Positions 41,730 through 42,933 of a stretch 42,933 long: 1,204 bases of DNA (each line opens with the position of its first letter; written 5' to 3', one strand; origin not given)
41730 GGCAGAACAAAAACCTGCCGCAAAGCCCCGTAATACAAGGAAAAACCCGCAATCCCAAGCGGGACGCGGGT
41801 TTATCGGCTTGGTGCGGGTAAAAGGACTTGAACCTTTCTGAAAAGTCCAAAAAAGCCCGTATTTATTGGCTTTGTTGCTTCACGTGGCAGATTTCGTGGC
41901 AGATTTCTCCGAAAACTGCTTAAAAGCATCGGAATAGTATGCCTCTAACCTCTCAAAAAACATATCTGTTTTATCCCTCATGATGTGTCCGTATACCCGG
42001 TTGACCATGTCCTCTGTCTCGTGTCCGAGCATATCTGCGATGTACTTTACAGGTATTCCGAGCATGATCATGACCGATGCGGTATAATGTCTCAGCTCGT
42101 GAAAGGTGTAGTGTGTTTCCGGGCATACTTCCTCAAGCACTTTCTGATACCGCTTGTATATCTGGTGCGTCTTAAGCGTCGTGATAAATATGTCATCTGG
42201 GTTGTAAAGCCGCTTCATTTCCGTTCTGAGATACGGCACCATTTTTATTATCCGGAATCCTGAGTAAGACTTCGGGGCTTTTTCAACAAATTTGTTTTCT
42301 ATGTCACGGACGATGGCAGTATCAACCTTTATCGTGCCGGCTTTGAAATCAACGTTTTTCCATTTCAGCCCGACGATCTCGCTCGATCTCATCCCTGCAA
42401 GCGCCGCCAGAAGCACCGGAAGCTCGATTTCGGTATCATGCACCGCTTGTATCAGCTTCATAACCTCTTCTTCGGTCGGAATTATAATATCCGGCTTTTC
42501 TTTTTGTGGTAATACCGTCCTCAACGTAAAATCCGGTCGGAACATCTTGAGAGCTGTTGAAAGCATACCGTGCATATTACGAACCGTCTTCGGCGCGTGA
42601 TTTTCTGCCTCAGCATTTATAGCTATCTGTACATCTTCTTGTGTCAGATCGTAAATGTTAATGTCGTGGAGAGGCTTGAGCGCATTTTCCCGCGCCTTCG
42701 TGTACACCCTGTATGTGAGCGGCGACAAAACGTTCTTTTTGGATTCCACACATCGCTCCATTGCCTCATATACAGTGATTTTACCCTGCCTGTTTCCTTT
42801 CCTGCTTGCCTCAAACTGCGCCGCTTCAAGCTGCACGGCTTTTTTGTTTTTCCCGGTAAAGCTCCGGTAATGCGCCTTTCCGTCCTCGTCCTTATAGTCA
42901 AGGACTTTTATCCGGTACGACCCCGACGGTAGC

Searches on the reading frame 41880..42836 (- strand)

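Call 64: search_protein_families(library=pfam, max_evalue=0.001, proteins=[window:41880-42836:-])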
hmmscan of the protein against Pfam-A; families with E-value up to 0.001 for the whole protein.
window:41880-42836:- (318 aa): 1 family
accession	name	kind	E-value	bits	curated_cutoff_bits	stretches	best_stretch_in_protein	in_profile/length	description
PF00589.27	Phage_integrase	-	2.5e-21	76.6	27.1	1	121-285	4-168/172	Phage integrase family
